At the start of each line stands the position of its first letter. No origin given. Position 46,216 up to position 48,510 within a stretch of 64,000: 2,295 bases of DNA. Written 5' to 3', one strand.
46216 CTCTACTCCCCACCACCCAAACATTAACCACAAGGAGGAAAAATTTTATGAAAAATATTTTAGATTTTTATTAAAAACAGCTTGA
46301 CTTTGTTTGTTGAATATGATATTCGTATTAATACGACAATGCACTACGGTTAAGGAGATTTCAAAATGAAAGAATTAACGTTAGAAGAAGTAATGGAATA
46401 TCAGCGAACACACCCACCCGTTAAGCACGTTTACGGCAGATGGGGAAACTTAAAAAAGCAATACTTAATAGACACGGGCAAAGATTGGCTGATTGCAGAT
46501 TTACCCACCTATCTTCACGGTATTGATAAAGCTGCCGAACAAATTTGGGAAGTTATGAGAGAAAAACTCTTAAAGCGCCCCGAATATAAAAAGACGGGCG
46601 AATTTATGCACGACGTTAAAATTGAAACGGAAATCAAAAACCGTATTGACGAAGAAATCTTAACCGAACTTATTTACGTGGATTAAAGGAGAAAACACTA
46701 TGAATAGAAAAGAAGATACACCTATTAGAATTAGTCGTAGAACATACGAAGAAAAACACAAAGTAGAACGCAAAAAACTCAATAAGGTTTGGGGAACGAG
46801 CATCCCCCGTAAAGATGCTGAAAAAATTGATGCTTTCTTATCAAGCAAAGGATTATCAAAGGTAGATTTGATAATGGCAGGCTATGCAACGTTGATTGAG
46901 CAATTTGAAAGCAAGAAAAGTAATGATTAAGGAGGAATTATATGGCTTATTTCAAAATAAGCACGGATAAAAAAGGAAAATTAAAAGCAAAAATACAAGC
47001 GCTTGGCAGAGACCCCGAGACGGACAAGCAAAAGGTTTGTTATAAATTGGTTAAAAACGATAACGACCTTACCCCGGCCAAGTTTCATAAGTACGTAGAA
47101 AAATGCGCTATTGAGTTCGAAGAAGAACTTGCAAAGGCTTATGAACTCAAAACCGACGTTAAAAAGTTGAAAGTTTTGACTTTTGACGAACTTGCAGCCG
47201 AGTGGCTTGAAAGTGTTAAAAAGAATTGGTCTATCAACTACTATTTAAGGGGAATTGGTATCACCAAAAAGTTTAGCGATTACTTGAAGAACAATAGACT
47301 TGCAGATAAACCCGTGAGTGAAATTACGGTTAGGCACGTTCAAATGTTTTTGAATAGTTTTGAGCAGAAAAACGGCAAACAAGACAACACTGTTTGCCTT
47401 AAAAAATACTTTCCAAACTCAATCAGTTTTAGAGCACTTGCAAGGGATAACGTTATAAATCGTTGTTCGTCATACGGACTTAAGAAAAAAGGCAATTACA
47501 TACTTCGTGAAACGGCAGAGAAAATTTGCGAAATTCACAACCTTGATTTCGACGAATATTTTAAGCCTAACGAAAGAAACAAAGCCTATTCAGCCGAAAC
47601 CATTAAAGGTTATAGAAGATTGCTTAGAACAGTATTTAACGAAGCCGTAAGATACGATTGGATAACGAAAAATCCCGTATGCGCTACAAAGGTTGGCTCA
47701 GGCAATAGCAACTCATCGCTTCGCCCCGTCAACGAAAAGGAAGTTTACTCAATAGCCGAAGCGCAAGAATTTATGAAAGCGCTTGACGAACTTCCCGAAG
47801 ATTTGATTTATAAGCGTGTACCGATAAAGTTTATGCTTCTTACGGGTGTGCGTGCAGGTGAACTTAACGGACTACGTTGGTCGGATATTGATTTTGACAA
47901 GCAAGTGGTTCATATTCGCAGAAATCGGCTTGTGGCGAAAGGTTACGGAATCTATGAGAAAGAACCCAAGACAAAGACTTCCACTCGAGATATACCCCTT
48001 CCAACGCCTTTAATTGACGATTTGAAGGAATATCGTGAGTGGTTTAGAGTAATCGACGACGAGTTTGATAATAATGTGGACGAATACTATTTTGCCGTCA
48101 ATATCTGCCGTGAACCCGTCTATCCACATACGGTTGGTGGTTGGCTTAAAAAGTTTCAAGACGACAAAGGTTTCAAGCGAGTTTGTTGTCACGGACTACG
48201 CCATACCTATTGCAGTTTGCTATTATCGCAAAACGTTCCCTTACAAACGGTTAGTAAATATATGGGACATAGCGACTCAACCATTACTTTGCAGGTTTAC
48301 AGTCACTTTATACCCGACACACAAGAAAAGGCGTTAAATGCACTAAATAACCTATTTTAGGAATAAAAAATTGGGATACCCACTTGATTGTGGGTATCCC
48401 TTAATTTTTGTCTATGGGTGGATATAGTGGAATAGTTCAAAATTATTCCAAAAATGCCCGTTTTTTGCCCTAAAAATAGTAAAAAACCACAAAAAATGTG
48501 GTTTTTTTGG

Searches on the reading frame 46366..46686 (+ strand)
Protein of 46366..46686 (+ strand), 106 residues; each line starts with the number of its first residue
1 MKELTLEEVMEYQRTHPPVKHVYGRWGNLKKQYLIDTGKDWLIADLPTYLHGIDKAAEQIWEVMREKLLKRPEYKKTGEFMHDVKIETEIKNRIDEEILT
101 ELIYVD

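Call 3: search_protein_families(library=pfam, proteins=[window:46366-46686:+], max_evalue=0.01)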
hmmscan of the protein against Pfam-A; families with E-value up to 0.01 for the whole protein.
window:46366-46686:+ (106 aa): 1 family
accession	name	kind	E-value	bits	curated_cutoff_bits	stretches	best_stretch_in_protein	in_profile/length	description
PF14198.11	TnpV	-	2.1e-07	31.3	27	1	21-103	21-111/111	Transposon-encoded protein TnpV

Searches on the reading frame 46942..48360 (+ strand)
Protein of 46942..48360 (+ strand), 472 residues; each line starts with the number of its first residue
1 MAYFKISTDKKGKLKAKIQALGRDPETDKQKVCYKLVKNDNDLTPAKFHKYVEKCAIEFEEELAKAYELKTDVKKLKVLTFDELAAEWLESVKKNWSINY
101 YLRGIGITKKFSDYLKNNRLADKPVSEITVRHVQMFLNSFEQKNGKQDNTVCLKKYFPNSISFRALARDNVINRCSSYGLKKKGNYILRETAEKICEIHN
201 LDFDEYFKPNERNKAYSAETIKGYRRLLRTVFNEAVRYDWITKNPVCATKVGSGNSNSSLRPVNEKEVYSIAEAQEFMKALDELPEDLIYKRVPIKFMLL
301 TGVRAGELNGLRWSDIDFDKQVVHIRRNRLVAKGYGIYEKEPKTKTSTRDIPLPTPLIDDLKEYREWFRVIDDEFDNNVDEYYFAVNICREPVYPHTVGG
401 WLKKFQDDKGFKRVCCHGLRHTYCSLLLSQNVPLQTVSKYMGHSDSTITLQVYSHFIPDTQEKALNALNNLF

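Call 3: search_protein_families(library=pfam, proteins=[window:46942-48360:+], max_evalue=0.01)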
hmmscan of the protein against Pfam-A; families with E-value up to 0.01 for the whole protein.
window:46942-48360:+ (472 aa): 5 families
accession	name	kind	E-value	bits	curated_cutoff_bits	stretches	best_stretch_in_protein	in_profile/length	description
PF00589.27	Phage_integrase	-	6.1e-23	81.9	27.1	1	273-455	7-167/172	Phage integrase family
PF13102.12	Phage_int_SAM_5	-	4.1e-09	37.1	22.3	1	202-247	53-94/98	Phage integrase SAM-like domain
PF22022.2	Phage_int_M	-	4.9e-05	23.9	27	0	81-143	1-59/96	Phage integrase central domain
PF14659.12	Phage_int_SAM_3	-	7.8e-05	23.3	22.6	1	80-139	1-56/58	Phage integrase, N-terminal SAM-like domain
PF13495.12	Phage_int_SAM_4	-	0.003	18.4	27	0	110-145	28-58/85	Phage integrase, N-terminal SAM-like domain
